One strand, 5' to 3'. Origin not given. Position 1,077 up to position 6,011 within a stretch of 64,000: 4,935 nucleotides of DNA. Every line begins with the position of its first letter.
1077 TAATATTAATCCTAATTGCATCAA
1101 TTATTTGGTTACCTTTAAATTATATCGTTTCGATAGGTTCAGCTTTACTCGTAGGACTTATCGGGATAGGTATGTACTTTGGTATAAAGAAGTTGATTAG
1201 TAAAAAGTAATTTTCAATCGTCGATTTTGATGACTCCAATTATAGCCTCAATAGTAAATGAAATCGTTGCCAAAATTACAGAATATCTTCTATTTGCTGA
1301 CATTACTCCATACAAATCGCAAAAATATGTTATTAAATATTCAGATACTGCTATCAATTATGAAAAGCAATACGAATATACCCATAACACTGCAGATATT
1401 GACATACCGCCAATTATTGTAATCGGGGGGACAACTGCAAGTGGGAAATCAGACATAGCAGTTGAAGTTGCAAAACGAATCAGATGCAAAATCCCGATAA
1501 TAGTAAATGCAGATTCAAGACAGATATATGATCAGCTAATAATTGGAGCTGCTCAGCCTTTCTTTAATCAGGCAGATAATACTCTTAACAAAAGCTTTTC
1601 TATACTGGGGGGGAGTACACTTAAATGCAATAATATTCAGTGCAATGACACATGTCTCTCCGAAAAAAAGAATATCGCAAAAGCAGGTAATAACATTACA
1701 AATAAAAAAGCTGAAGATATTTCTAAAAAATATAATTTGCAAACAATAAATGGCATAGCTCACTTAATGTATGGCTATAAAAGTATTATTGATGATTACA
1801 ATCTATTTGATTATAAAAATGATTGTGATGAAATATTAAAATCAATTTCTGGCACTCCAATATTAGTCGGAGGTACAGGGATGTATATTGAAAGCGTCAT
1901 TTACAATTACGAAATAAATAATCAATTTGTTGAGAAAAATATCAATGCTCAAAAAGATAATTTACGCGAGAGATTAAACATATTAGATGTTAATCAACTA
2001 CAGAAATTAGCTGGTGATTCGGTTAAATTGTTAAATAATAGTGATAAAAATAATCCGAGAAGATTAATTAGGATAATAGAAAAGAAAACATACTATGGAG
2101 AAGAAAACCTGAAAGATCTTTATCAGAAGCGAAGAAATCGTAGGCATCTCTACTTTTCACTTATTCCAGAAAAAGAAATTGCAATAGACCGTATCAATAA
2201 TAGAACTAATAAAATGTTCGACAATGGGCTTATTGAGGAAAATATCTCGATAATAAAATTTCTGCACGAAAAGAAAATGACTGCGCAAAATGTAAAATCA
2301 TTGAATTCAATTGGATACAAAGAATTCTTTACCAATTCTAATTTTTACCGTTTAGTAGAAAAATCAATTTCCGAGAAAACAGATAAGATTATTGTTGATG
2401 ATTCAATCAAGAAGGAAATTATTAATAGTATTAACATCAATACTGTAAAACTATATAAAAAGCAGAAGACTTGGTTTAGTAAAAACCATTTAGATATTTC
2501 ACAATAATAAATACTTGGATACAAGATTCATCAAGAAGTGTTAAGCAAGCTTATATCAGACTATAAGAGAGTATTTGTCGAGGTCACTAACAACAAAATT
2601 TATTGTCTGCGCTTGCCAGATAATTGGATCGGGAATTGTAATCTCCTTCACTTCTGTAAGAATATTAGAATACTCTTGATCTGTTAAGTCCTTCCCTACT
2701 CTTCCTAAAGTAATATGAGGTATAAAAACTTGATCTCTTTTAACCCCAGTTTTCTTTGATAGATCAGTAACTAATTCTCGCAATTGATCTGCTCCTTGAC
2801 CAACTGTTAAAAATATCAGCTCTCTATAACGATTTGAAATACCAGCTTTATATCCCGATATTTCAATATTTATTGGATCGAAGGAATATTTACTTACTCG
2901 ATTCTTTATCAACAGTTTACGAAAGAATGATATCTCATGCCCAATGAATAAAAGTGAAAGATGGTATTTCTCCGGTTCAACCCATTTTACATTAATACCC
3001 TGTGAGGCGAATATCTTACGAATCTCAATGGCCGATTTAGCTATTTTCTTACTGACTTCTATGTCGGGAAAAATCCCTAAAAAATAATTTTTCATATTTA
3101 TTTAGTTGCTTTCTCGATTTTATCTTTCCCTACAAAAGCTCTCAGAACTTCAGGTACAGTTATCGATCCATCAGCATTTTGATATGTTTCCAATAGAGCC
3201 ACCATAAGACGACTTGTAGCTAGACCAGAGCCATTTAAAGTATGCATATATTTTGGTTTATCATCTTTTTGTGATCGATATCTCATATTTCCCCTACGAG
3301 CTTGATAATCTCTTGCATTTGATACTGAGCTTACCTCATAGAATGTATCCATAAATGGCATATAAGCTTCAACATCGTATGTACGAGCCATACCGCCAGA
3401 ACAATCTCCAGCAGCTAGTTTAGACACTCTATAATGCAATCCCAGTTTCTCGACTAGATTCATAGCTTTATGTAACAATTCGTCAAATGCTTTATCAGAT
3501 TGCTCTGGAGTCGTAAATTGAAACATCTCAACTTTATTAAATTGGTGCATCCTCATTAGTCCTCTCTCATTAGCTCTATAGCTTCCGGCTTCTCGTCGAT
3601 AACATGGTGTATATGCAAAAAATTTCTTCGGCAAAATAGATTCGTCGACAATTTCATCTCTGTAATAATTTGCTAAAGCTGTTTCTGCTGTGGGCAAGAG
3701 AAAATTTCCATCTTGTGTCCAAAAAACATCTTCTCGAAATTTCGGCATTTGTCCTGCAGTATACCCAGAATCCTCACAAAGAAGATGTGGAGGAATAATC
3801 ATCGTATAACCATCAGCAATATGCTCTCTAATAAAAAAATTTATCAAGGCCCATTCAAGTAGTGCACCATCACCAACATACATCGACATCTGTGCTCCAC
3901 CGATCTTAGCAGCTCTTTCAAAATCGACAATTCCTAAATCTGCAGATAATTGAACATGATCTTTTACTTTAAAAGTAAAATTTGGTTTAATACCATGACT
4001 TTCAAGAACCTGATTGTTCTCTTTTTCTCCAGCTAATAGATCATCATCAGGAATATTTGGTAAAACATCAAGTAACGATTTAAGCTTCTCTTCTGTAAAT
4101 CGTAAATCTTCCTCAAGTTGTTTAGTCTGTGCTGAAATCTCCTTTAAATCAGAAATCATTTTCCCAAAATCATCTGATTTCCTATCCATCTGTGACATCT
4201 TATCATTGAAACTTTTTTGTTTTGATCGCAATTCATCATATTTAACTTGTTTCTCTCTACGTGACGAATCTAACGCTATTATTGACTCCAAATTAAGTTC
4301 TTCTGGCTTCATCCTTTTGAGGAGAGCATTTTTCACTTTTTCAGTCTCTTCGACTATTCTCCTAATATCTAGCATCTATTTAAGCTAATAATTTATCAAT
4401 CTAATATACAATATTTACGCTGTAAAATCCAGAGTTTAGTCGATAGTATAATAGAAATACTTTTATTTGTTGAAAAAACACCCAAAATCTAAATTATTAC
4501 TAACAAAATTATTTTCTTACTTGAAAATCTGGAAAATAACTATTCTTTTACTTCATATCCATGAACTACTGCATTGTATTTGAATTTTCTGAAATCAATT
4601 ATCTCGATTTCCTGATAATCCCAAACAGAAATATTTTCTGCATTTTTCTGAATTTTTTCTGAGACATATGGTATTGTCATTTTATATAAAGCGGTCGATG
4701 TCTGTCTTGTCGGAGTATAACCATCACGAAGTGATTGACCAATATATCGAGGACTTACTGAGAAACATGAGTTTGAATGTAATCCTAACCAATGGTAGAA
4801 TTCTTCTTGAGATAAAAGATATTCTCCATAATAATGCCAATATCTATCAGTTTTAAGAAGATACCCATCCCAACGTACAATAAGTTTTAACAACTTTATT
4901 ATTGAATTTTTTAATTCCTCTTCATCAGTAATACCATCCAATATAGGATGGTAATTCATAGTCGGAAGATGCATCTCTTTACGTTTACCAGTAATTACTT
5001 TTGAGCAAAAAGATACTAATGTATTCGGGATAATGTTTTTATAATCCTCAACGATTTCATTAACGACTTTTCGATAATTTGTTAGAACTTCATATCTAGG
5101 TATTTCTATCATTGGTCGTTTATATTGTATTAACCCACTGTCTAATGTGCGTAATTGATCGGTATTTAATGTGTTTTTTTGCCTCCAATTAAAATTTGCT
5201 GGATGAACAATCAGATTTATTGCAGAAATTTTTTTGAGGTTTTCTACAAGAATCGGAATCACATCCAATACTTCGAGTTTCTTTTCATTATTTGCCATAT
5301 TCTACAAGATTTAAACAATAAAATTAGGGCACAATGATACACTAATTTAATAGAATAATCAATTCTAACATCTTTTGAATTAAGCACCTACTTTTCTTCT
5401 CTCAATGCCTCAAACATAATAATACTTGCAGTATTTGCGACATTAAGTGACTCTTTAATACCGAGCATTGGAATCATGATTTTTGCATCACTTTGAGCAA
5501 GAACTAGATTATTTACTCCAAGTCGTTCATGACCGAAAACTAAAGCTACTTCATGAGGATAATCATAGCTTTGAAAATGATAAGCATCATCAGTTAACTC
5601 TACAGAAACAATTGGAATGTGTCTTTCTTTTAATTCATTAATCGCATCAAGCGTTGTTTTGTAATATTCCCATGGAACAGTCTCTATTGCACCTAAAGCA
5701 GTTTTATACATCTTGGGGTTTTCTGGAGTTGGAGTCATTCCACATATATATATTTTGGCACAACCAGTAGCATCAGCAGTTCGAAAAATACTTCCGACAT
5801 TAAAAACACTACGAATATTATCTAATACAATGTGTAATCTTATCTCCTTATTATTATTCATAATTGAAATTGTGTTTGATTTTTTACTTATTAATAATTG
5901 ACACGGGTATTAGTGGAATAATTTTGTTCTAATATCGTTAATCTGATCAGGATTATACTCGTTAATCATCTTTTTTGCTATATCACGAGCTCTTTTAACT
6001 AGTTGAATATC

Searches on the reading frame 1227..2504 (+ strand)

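Call 9: search_protein_families(library=pfam, proteins=[window:1227-2504:+], max_evalue=0.001)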
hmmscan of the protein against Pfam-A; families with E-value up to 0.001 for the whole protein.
window:1227-2504:+ (426 aa): 2 families
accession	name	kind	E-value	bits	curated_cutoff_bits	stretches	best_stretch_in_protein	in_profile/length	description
PF01715.23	IPPT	-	2.8e-33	116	23.6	1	166-419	10-242/243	IPP transferase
PF01745.22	IPT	-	7.1e-06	26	20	0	64-117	4-54/233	Isopentenyl transferase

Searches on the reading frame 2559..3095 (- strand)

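Call 9: search_protein_families(library=pfam, proteins=[window:2559-3095:-], max_evalue=0.001)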
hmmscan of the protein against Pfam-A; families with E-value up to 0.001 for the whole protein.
window:2559-3095:- (179 aa): 2 families
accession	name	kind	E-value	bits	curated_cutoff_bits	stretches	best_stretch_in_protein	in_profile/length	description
PF02834.22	LigT_PEase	-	7.1e-13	49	23.3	1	100-153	6-61/87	LigT like Phosphoesterase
PF13563.12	2_5_RNA_ligase2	-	5.4e-05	23.7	27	1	63-150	43-130/152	2'-5' RNA ligase superfamily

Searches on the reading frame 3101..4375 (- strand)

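Call 9: search_protein_families(library=pfam, proteins=[window:3101-4375:-], max_evalue=0.001)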
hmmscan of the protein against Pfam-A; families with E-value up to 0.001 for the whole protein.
window:3101-4375:- (425 aa): 3 families
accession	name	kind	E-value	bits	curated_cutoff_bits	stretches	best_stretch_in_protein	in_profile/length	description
PF00587.30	tRNA-synt_2b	-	3.7e-31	109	29.3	1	225-398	12-179/179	tRNA synthetase class II core domain (G, H, P, S and T)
PF02403.27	Seryl_tRNA_N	-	3e-18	66.5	28.2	1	1-109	1-108/108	Seryl-tRNA synthetase N-terminal domain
PF10046.14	BLOC1_2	-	0.00054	20.7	33.4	0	40-89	30-79/96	Biogenesis of lysosome-related organelles complex-1 subunit 2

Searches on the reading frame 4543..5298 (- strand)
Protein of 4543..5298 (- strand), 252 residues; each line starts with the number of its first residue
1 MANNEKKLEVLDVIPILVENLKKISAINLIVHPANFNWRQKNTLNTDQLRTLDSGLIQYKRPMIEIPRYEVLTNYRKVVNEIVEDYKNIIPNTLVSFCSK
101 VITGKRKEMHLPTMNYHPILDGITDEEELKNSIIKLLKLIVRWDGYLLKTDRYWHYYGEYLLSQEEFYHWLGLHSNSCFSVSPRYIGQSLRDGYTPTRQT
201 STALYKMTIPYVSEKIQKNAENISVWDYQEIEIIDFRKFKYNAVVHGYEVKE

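Call 9: search_protein_families(library=pfam, proteins=[window:4543-5298:-], max_evalue=0.001)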
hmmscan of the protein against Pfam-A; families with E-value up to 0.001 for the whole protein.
window:4543-5298:- (252 aa): 1 family
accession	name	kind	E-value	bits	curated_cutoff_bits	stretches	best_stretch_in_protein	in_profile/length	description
PF24387.1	AEP-like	-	5.4e-11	42.8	27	1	86-209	14-131/133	Archaeo-eukaryotic primase 1D-like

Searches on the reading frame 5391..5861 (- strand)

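Call 9: search_protein_families(library=pfam, proteins=[window:5391-5861:-], max_evalue=0.001)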
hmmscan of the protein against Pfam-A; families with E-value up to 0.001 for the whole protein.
window:5391-5861:- (157 aa): 1 family
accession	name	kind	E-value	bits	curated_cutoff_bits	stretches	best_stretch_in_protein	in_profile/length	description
PF00588.24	SpoU_methylase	-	1.1e-36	126.5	29.7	1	9-150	2-142/142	SpoU rRNA Methylase family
